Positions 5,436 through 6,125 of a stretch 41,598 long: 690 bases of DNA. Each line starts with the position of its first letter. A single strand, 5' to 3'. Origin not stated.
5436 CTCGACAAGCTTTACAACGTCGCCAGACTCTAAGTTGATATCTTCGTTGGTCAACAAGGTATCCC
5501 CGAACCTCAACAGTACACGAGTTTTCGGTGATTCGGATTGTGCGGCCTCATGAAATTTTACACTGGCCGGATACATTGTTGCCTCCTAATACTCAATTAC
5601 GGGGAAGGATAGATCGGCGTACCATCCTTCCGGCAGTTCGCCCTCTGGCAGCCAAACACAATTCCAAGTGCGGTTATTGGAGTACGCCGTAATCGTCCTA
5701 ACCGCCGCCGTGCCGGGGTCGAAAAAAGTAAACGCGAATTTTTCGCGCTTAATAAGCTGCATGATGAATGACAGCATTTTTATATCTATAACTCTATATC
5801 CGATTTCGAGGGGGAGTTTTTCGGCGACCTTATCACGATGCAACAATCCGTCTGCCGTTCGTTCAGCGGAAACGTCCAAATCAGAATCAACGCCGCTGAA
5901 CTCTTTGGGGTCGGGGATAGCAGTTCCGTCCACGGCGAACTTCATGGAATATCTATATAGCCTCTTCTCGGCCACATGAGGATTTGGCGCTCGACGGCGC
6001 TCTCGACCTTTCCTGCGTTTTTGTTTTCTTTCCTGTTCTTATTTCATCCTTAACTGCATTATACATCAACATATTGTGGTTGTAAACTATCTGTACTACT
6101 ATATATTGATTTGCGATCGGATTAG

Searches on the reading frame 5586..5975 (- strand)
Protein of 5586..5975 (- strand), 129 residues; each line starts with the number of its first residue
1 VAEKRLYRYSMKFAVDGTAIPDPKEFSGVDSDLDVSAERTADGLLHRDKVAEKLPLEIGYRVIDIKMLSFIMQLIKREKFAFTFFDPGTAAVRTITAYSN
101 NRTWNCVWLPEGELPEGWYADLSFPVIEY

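Call 5: search_protein_families(library=pfam, proteins=[window:5586-5975:-], max_evalue=0.01)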
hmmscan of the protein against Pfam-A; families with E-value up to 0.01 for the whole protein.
window:5586-5975:- (129 aa): 1 family
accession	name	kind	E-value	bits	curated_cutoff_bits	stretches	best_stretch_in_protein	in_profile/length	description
PF20458.3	DUF6711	-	2.7e-06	28.2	27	1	18-129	13-134/134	Family of unknown function (DUF6711)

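Call 6: search_protein_families(library=phrogs, proteins=[window:5586-5975:-], max_evalue=0.01)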
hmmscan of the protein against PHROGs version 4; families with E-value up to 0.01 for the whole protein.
window:5586-5975:- (129 aa): 1 family
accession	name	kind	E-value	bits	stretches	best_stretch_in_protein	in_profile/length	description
phrog_1194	-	unknown function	8e-16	59.1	1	10-129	3-125/125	-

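Call 11: find_related_loci(query=window:5586-5975:-, collection=viral_contigs, flank=10000)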
Query window:5586-5975:- (129 aa) in viral_contigs; peptide patterns used: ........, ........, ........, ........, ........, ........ (x = any residue, [..] = any of these).
17 stretches matched a pattern, but none encodes a relative of the query by tblastn (E <= 1e-3).

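Call 13: find_homologous_proteins(query=window:5586-5975:-)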
Query window:5586-5975:- (129 aa): 1 proteins with E <= 0.001 among 5 candidates.
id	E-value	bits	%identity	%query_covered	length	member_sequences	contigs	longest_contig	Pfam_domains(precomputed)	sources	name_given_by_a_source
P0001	1.2e-73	263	99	92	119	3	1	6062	PF20458.4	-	-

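Call 15: find_encoding_contigs(protein=P0001, flank=10000)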
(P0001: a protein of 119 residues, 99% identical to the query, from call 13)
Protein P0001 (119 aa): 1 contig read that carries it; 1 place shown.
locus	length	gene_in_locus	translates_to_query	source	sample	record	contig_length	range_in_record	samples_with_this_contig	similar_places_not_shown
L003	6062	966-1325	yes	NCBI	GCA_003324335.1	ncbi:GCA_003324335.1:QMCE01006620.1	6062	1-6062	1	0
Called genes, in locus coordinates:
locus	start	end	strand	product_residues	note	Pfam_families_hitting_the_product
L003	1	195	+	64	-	?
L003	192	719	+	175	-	PF06114:Peptidase_M78 (weak)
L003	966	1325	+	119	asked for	PF20458:DUF6711 (weak)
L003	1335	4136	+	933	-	PF13884:Peptidase_S74 (faint)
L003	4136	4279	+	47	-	-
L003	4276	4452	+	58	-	-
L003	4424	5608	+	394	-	PF01391:Collagen (weak)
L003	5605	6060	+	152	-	?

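Call 22: search_dna_similar(query=window:5586-5975:-, collection=phages, mode=protein, max_evalue=0.001, max_rows=30)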
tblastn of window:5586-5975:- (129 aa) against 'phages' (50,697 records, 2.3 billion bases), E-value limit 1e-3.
Records with a match: 20; places in all: 20; records where one place covers at least 80% of the query: 3.
Best place of each record, by identity: <60% 20.
By first word of the organism name: Oenococcus 8; Streptococcus 3; Paenibacillus 2; Lactobacillus 2; Lactococcus 2; Latilactobacillus 2; Solobacterium 1.
By host as written in the record: - 3; Paenibacillus glucanolyticus P073A 2; Oenococcus oeni 2; Lactococcus garvieae Lg2 2; Oenococcus oeni Sarco S11 2; Oenococcus oeni Sarco S13 2; Lactobacillus johnsonii 1; Solobacterium moorei 1; and 5 more.
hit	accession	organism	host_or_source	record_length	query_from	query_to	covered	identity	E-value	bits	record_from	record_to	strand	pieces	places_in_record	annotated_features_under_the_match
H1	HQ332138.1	Paenibacillus phage PG1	Paenibacillus glucanolyticus P073A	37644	20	128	84%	31.5%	8e-5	46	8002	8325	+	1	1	hypothetical protein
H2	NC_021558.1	Paenibacillus phage PG1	Paenibacillus glucanolyticus P073A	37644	20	128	84%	31.5%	8e-5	46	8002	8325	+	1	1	hypothetical protein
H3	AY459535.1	Lactobacillus prophage Lj965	-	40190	9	103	74%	33.3%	7e-9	58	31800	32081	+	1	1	putative protein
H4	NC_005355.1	Lactobacillus prophage Lj965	Lactobacillus johnsonii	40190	9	103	74%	33.3%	7e-9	58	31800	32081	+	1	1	hypothetical protein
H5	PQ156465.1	Oenococcus phage Krappator27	Oenococcus oeni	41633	13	103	71%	34.1%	2e-10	62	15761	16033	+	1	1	hypothetical protein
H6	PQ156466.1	Oenococcus phage Krappator149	Oenococcus oeni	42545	13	103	71%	34.1%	2e-10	62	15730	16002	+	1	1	hypothetical protein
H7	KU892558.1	Lactococcus phage PLgT-1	Lactococcus garvieae Lg2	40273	15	105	71%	33.0%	1e-4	45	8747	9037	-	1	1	hypothetical protein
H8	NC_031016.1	Lactococcus phage PLgT-1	Lactococcus garvieae Lg2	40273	15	105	71%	33.0%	1e-4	45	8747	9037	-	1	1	hypothetical protein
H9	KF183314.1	Oenococcus phage phiS11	Oenococcus oeni Sarco S11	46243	4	103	78%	29.0%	1e-9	60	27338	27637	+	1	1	hypothetical protein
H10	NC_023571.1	Oenococcus phage phiS11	Oenococcus oeni Sarco S11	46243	4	103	78%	29.0%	1e-9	60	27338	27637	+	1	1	hypothetical protein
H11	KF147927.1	Oenococcus phage phi9805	-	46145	4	103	78%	28.0%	4e-9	59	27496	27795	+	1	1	hypothetical protein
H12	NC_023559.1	Oenococcus phage phi9805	-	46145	4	103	78%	28.0%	4e-9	59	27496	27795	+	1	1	hypothetical protein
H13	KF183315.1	Oenococcus phage phiS13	Oenococcus oeni Sarco S13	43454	4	103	78%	28.0%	1e-8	57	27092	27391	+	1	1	hypothetical protein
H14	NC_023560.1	Oenococcus phage phiS13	Oenococcus oeni Sarco S13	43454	4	103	78%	28.0%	1e-8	57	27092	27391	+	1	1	hypothetical protein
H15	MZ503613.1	Solobacterium phage SMO_1P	Solobacterium moorei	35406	11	123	88%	24.1%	2e-5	48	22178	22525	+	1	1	hypothetical protein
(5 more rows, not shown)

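Call 24: get_annotated_region(hit=H2, flank=6000)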
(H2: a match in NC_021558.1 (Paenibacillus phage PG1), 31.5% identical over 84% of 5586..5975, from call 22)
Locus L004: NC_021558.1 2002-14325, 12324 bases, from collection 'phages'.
description: Paenibacillus phage PG1 genomic sequence.
organism: Paenibacillus phage PG1 (NCBI taxid 754053)
taxonomy: Viruses; Duplodnaviria; Heunggongvirae; Uroviricota; Caudoviricetes
host: Paenibacillus glucanolyticus P073A; source: -; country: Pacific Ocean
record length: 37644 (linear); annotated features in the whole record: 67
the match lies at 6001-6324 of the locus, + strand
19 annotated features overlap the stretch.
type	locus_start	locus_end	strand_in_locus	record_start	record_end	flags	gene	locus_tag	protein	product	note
CDS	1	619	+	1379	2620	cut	-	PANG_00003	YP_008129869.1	hypothetical protein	-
CDS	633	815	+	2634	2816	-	-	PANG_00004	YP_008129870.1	hypothetical protein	-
CDS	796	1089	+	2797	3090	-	-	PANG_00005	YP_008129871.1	neck protein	-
CDS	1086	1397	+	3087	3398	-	-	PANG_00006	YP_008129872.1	head-tail adaptor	-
CDS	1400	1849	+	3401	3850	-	-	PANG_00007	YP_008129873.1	hypothetical protein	-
CDS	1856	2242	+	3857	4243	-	-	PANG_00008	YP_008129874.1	tail terminator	-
CDS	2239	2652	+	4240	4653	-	-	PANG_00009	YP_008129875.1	hypothetical protein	-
CDS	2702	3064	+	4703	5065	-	-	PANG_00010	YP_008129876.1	hypothetical protein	-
CDS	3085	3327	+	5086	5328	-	-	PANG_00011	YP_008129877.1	hypothetical protein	-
CDS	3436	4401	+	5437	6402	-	-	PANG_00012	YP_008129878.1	tail length tape measure protein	-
CDS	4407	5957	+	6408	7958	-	-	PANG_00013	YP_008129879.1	tail length tape measure protein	-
CDS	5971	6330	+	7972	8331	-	-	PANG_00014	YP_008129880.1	hypothetical protein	-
CDS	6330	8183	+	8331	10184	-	-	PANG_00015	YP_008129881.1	hypothetical protein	-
CDS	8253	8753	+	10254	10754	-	-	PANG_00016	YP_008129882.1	hypothetical protein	-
CDS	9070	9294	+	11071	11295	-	-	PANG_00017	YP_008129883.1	hypothetical protein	-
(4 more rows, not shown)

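Call 25: get_annotated_region(hit=H5, flank=6000)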
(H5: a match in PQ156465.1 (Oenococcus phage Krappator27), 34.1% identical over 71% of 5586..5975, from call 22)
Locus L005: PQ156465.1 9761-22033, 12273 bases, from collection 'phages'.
description: Oenococcus phage Krappator27, complete genome.
organism: Oenococcus phage Krappator27 (NCBI taxid 3447977)
taxonomy: Viruses; Duplodnaviria; Heunggongvirae; Uroviricota; Caudoviricetes
host: Oenococcus oeni; source: Merlot red wine; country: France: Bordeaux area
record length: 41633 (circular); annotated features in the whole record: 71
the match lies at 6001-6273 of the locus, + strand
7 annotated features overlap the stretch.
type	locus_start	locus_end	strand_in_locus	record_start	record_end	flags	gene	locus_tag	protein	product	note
CDS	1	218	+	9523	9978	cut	-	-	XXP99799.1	major tail protein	-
CDS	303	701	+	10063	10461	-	-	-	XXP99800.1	tail chaperone protein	-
CDS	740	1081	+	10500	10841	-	-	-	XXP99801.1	hypothetical protein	-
CDS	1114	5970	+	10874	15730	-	-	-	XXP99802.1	tail length tape measure protein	-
CDS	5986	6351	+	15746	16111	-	-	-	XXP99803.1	hypothetical protein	-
CDS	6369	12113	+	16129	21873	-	-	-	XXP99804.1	hypothetical protein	-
CDS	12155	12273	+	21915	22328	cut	-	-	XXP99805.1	hypothetical protein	-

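Call 26: get_annotated_region(hit=H15, flank=6000)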
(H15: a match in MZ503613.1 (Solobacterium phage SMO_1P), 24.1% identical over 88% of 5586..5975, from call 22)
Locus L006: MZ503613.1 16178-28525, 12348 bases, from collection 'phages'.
description: Solobacterium phage SMO_1P, complete genome.
organism: Solobacterium phage SMO_1P (NCBI taxid 2861055)
taxonomy: Viruses; Duplodnaviria; Heunggongvirae; Uroviricota; Caudoviricetes
host: Solobacterium moorei; source: -; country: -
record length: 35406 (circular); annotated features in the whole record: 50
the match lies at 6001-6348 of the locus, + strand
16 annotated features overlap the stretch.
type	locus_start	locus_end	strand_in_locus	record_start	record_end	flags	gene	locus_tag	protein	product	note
CDS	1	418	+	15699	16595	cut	-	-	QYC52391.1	putative major capsid protein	-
CDS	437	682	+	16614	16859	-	-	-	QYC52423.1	hypothetical protein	hypothetical protein_9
CDS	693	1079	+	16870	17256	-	-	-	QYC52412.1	putative head tail connector protein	-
CDS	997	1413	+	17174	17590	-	-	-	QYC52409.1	putative minor capsid protein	-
CDS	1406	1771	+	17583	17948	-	-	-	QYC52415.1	putative minor capsid protein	-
CDS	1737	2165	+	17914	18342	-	-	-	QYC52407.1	hypothetical protein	hypothetical protein_10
CDS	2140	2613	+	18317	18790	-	-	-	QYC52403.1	putative major tail protein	-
CDS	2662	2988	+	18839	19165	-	-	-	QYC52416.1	hypothetical protein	hypothetical protein_11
CDS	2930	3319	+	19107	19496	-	-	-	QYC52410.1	hypothetical protein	hypothetical protein_12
CDS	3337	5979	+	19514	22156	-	-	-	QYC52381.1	putative minor tail protein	-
CDS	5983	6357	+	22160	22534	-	-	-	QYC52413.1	hypothetical protein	hypothetical protein_13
CDS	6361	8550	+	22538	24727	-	-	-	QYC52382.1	putative tail protein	-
CDS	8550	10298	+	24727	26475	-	-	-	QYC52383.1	hypothetical protein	hypothetical protein_14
CDS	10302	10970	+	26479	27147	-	-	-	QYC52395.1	hypothetical protein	hypothetical protein_15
CDS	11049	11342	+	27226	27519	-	-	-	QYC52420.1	hypothetical protein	hypothetical protein_16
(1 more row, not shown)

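Call 36: search_protein_families(library=ncbifam, proteins=[window:5586-5975:-], max_evalue=0.01)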
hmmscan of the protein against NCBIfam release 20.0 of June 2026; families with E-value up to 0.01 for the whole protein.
window:5586-5975:- (129 aa): 0 families

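Call 77: predict_structure(alignment_id=A2)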
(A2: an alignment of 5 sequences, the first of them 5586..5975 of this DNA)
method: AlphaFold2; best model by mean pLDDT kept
length: 129 residues; sequences in the alignment: 5
mean_pLDDT: 38.4   pTM: 0.25
mean pLDDT of the five models: 38.4, 36.6, 35.5, 34.3, 31.4
residues with pLDDT >= 90: 0; 70-90: 0; 50-70: 9; < 50: 120
segments of 3 or more residues with pLDDT < 50: 1-66, 76-79, 83-94, 96-129
pLDDT, mean of each block of 10 residues (from residue 1): 26 34 40 39 41 38 45 50 46 46 35 33 27
secondary structure, 60 per line:
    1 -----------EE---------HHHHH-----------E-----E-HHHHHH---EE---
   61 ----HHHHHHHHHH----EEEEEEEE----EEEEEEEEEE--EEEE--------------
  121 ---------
elements in order: H23-27 H47-52 H65-74 E79-86 E91-100 E103-106

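Call 85: find_related_loci(query=A2, collection=viral_contigs, flank=9000)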
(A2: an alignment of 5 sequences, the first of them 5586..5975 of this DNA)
Query A2 (129 aa) in viral_contigs; peptide patterns used: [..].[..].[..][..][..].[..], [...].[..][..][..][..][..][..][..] (x = any residue, [..] = any of these).
64 stretches matched a pattern; 3 encode a relative of the query (tblastn E <= 1e-3); 3 distinct loci.
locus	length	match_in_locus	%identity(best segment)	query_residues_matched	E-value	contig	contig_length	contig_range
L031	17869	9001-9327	25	15-118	3e-5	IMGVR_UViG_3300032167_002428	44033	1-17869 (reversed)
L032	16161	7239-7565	25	15-118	3e-5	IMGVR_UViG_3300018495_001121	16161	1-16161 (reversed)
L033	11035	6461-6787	25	15-118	3e-5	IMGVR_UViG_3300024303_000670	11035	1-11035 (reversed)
